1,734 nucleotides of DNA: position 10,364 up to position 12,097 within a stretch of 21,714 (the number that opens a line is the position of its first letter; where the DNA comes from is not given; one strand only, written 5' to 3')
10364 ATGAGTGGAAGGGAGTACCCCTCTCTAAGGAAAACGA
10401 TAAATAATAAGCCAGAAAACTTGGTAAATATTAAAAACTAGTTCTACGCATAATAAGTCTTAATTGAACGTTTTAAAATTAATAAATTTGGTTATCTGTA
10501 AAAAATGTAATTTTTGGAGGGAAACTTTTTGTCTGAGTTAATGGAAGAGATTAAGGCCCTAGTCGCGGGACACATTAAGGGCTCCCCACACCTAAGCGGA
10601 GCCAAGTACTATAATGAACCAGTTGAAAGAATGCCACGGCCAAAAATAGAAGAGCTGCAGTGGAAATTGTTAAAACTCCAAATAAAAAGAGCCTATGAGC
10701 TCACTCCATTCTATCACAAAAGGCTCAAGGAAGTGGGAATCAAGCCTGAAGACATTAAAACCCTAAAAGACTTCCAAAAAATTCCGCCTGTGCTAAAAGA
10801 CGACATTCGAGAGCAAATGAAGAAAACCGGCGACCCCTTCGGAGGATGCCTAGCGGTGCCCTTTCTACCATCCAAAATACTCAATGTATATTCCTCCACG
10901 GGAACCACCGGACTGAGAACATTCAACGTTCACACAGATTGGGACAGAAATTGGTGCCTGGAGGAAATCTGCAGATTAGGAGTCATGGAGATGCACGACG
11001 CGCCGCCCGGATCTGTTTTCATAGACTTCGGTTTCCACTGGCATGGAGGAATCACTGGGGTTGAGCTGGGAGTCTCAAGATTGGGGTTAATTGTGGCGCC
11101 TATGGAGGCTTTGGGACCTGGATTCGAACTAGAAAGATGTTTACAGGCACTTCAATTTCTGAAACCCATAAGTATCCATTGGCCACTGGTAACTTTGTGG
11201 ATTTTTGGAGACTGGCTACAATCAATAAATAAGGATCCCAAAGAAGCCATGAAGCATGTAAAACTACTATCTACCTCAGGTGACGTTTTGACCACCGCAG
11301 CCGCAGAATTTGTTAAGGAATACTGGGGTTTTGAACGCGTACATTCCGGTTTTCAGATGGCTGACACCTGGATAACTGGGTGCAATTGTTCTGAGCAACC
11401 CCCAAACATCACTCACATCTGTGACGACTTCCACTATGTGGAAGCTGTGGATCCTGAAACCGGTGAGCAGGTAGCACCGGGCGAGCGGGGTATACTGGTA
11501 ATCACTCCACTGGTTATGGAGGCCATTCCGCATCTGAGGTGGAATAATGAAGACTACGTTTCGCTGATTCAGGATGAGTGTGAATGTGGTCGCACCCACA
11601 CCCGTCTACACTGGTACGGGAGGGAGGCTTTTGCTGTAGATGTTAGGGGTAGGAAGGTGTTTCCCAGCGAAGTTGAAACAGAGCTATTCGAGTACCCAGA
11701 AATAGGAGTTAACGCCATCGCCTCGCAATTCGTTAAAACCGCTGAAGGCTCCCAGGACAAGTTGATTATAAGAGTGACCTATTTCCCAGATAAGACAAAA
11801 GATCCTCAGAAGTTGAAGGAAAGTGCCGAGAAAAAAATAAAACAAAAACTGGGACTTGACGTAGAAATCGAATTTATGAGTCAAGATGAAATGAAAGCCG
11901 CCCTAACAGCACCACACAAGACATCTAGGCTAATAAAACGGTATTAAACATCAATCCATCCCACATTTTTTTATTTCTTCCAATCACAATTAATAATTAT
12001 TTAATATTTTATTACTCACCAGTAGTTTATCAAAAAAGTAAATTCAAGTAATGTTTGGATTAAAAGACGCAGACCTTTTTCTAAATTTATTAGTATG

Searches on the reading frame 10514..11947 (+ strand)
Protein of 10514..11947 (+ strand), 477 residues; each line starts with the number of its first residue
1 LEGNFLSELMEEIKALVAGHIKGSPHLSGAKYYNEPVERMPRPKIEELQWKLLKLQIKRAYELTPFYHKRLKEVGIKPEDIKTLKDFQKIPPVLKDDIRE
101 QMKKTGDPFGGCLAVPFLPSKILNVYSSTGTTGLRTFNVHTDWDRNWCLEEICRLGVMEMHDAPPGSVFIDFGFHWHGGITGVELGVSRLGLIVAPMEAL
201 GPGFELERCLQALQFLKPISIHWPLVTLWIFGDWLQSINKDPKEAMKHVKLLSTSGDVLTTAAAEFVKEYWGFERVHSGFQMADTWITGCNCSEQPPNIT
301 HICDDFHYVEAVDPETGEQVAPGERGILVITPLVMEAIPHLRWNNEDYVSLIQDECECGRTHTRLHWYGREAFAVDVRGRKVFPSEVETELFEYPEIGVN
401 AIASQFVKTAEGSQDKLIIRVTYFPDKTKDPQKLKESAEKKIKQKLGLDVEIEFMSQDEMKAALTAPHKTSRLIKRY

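Call 8: search_protein_families(library=pfam, proteins=[window:10514-11947:+], max_evalue=0.001)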
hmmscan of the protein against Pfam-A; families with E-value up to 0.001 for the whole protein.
window:10514-11947:+ (477 aa): 2 families
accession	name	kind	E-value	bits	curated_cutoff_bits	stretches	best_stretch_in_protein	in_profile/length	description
PF14535.12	AMP-binding_C_2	-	3.1e-07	31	25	1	379-462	1-84/96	AMP-binding enzyme C-terminal domain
PF00501.34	AMP-binding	-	1.7e-05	24.2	29.9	1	242-330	281-374/384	AMP-binding enzyme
